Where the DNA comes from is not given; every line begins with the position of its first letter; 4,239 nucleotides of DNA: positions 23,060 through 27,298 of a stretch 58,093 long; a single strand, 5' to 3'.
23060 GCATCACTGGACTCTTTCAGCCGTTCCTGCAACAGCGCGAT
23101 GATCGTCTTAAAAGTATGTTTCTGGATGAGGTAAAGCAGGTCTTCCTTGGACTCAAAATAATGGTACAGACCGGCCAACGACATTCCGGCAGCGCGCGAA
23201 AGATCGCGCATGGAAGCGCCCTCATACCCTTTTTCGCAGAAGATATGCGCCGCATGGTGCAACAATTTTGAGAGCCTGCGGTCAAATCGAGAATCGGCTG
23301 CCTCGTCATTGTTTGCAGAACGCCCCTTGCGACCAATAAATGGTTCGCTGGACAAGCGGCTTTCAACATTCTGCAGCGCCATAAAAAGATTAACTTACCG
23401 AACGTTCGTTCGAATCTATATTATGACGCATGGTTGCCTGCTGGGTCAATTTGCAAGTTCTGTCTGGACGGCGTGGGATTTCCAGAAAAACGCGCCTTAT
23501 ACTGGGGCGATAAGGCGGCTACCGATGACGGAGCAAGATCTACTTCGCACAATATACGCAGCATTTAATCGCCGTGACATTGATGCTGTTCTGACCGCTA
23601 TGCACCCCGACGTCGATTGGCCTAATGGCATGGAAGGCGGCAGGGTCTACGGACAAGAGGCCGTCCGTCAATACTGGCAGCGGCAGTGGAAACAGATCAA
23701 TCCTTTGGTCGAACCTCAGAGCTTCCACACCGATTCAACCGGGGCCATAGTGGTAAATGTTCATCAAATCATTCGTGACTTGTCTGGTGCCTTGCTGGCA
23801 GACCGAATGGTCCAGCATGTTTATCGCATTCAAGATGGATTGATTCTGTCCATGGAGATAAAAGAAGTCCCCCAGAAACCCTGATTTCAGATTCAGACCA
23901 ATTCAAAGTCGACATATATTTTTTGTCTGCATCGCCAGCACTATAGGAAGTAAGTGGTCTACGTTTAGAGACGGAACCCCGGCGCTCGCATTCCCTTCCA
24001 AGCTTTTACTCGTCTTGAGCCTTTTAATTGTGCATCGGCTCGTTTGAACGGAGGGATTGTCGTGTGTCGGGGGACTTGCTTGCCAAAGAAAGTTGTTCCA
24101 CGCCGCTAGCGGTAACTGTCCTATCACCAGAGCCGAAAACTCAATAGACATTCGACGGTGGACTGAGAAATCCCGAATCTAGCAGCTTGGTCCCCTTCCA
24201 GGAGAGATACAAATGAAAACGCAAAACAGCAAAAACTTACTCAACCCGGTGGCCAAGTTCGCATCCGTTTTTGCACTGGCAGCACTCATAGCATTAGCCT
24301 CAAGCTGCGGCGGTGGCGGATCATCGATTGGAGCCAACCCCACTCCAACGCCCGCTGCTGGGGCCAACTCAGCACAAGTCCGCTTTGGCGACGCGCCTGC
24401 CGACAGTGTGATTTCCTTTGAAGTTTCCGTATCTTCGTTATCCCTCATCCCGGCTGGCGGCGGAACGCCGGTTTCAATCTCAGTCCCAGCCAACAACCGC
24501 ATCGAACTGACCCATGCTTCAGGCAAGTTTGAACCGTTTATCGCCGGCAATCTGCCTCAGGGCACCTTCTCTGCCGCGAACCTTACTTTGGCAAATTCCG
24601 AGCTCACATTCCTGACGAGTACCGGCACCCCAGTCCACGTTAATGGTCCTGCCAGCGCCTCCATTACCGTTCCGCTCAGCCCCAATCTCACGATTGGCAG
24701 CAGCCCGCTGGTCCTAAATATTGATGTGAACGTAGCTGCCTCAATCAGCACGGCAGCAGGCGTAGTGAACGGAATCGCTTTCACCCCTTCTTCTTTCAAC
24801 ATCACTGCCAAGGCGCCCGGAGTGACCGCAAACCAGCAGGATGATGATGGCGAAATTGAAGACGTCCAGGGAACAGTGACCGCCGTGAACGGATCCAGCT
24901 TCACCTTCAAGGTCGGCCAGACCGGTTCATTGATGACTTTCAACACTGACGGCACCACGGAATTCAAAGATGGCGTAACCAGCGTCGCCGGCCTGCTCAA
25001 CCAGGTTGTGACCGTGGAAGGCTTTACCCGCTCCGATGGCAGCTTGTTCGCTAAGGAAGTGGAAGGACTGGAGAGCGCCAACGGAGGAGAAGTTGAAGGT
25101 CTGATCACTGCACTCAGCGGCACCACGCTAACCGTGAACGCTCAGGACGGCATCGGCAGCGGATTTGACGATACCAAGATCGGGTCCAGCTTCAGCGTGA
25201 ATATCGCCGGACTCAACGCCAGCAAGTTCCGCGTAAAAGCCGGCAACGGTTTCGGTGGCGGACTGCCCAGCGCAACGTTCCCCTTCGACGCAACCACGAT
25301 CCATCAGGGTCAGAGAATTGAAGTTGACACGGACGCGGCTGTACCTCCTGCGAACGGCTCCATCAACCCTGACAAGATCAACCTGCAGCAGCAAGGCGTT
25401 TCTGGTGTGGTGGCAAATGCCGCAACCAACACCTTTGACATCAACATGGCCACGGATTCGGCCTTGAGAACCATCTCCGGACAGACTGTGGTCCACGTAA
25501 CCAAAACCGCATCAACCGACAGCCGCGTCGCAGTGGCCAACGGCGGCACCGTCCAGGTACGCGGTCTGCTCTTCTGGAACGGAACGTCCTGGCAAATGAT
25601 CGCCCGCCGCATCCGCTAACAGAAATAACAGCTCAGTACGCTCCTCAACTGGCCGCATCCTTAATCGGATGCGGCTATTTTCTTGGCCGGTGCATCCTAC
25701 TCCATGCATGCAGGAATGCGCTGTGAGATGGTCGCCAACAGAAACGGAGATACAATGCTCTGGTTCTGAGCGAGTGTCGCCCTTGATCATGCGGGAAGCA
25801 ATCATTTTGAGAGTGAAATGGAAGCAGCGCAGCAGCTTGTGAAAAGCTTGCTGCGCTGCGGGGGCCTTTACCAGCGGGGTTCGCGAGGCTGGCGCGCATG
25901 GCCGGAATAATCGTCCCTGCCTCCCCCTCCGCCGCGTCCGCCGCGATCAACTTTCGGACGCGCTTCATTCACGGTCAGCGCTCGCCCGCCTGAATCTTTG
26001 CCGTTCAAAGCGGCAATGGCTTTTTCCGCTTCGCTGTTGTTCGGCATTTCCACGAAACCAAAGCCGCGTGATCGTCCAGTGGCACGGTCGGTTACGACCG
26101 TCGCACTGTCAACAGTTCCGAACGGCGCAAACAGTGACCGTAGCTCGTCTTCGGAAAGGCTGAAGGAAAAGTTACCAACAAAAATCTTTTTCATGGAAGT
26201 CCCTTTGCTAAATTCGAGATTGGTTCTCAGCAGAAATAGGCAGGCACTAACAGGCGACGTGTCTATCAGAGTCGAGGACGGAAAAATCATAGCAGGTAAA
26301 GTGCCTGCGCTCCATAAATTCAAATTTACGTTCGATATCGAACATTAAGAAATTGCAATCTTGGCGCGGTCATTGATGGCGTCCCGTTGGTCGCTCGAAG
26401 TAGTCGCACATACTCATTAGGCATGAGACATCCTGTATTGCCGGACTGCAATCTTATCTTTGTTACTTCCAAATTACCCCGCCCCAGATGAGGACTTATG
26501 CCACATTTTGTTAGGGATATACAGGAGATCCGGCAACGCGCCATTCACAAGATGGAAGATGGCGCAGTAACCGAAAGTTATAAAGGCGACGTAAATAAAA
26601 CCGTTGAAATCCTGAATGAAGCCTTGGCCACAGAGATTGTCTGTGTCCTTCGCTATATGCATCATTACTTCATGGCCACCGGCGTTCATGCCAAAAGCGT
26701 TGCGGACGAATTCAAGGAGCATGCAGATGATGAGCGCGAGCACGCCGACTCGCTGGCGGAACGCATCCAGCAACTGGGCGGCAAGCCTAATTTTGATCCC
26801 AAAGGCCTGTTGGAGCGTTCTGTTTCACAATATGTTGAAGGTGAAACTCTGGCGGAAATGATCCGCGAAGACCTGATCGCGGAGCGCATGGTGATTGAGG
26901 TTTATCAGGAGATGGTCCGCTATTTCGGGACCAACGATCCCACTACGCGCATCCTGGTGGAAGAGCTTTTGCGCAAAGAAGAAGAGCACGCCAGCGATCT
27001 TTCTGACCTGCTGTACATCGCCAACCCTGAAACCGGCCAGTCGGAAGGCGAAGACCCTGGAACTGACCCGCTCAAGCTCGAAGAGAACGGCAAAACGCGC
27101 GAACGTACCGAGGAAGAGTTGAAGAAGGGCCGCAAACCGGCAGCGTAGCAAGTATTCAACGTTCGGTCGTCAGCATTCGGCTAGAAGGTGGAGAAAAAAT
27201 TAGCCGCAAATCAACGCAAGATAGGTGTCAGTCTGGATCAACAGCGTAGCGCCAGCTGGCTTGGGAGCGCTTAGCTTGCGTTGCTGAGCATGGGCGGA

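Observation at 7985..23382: Co-oriented aromatic acyl-CoA island pairing an HcrCAB-type molybdoenzyme with a BoxB-type oxygenase module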

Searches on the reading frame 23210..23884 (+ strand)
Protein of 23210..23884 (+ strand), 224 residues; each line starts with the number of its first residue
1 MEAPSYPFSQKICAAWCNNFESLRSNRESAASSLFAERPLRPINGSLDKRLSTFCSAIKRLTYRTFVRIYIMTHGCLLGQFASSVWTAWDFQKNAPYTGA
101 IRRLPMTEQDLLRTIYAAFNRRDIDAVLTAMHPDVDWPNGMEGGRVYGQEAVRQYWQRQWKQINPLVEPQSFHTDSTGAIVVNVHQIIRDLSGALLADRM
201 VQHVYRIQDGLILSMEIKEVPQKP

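Call 31: search_protein_families(library=pfam, proteins=[window:23210-23884:+], max_evalue=0.001)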
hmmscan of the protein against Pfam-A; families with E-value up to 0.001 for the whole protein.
window:23210-23884:+ (224 aa): 2 families
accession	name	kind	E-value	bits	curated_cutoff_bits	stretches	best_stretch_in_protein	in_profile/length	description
PF12680.13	SnoaL_2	-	6.8e-11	43.1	27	1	113-214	2-101/102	SnoaL-like domain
PF13474.12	SnoaL_3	-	0.00061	20.6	22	1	110-166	3-59/121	SnoaL-like domain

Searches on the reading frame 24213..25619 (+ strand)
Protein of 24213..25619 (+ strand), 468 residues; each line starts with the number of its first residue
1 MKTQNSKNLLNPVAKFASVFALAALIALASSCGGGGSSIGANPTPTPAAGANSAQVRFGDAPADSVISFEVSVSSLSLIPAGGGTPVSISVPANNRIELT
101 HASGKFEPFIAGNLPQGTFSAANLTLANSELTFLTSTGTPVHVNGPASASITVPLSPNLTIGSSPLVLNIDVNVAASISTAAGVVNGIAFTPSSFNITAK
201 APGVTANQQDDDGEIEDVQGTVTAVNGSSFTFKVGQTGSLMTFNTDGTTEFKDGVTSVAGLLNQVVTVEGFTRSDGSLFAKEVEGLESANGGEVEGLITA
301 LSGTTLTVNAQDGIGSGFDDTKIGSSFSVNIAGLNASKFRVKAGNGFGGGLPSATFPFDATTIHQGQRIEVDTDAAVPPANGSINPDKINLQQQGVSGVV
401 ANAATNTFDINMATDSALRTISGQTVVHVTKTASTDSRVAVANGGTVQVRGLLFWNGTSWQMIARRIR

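Call 6: search_protein_families(library=pfam, proteins=[window:24213-25619:+])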
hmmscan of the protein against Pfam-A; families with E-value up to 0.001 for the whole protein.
window:24213-25619:+ (468 aa): 1 family
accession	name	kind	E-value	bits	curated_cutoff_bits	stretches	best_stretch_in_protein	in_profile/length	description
PF18914.6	DUF5666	-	5.8e-12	46.2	27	1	219-284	1-60/60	Domain of unknown function (DUF5666)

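Call 9: search_protein_families(library=ncbifam, proteins=[window:24213-25619:+])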
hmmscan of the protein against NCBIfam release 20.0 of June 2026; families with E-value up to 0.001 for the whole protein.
window:24213-25619:+ (468 aa): 0 families

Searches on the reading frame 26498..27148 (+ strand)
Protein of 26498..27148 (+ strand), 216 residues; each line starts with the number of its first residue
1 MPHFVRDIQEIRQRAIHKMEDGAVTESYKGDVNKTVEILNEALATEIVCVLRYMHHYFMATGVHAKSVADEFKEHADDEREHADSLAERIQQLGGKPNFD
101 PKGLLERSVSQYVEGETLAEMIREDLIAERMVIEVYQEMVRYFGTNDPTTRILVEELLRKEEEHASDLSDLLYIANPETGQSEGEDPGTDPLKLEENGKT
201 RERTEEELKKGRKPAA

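Call 31: search_protein_families(library=pfam, proteins=[window:26498-27148:+], max_evalue=0.001)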
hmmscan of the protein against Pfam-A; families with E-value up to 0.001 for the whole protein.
window:26498-27148:+ (216 aa): 3 families
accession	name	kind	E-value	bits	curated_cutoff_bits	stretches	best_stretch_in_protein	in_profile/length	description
PF00210.30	Ferritin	-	6.3e-29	101.2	24.5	1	37-172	2-136/142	Ferritin-like domain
PF02915.23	Rubrerythrin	-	9.9e-10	39.4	22.8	1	37-171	1-136/137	Rubrerythrin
PF03232.19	COQ7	-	4.3e-05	23.6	23.5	0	117-172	2-56/169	Ubiquinone biosynthesis protein COQ7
